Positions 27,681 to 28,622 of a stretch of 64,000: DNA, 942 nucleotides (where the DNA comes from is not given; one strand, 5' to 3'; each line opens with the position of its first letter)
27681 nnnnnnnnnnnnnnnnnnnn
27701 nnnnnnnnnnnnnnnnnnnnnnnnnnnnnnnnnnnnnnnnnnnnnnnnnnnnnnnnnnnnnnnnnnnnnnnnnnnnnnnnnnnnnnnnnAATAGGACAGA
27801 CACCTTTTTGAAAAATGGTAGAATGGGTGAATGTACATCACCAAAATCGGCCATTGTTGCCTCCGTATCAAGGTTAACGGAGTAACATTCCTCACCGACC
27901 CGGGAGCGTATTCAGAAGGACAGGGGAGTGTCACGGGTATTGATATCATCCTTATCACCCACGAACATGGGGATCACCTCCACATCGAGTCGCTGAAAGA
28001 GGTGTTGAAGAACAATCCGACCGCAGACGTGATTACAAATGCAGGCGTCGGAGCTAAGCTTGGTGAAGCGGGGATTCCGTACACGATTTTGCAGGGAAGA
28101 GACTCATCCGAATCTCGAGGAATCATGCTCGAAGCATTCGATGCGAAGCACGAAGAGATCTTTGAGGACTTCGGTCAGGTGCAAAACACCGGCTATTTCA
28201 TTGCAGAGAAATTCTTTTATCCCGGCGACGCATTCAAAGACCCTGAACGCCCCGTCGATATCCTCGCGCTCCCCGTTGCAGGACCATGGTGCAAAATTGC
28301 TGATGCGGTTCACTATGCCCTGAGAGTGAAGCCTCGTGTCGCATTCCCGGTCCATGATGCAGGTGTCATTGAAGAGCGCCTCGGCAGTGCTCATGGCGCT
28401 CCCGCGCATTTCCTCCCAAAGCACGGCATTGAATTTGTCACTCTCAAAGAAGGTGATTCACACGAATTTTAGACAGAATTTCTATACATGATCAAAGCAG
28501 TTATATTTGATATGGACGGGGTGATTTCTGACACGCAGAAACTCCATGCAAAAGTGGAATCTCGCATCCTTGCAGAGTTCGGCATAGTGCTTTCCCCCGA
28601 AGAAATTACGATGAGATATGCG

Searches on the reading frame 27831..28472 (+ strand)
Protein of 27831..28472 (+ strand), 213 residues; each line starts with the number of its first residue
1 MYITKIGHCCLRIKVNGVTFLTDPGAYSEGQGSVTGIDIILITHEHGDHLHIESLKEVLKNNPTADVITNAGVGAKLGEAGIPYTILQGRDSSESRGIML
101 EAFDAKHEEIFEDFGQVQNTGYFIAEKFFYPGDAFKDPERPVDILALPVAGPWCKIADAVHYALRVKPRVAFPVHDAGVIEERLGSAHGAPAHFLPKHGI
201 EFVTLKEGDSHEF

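Call 3: search_protein_families(library=pfam, proteins=[window:27831-28472:+], max_evalue=1)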
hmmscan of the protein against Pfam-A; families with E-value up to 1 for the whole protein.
window:27831-28472:+ (213 aa): 4 families
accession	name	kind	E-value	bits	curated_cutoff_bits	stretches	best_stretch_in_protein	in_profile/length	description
PF13483.12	Lactamase_B_3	-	5e-22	79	24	1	3-175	2-160/160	Beta-lactamase superfamily domain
PF12706.13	Lactamase_B_2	-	3.2e-10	40.4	27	1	33-175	27-199/200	Beta-lactamase superfamily domain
PF23023.1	Anti-Pycsar_Apyc1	-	0.0077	16.2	50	1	18-52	30-70/250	Anti-Pycsar protein Apyc1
PF00753.33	Lactamase_B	-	0.62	10.4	22.7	0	35-50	42-57/196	Metallo-beta-lactamase superfamily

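Call 66: find_related_loci(query=window:27831-28472:+, collection=metagenome_contigs, flank=8000)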
Query window:27831-28472:+ (213 aa) in metagenome_contigs; peptide patterns used: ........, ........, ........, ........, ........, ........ (x = any residue, [..] = any of these).
600 stretches matched a pattern (row limit reached: there are more); 207 encode a relative of the query (tblastn E <= 1e-3); the best 80 are kept; 80 distinct loci.
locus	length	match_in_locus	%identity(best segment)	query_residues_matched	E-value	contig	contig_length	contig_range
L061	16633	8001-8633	55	1-213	3e-79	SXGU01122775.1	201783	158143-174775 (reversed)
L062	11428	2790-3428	54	1-213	3e-77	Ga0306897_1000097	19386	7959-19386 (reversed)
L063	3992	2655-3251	58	1-200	3e-75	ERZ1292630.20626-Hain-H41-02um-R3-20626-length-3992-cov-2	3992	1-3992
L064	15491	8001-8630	54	1-212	2e-74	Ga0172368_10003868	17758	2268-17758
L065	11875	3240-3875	52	1-213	3e-71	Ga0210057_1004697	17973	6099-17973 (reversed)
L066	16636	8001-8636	50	1-213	1e-70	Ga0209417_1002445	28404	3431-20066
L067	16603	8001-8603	52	1-202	3e-64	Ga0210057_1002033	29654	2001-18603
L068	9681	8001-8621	46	6-213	3e-60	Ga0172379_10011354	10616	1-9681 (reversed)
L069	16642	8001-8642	44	1-213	3e-59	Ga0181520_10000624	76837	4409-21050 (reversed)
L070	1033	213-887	47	1-213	7e-60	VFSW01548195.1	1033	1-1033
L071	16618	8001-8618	38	1-210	5e-38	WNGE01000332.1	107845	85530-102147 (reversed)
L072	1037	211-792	37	3-190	7e-38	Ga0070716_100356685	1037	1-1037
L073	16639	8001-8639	38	1-207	7e-35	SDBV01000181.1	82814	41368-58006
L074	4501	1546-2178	34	1-213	5e-34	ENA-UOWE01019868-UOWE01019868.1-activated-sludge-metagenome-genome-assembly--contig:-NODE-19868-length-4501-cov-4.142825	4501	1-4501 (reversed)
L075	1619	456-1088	32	1-210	4e-33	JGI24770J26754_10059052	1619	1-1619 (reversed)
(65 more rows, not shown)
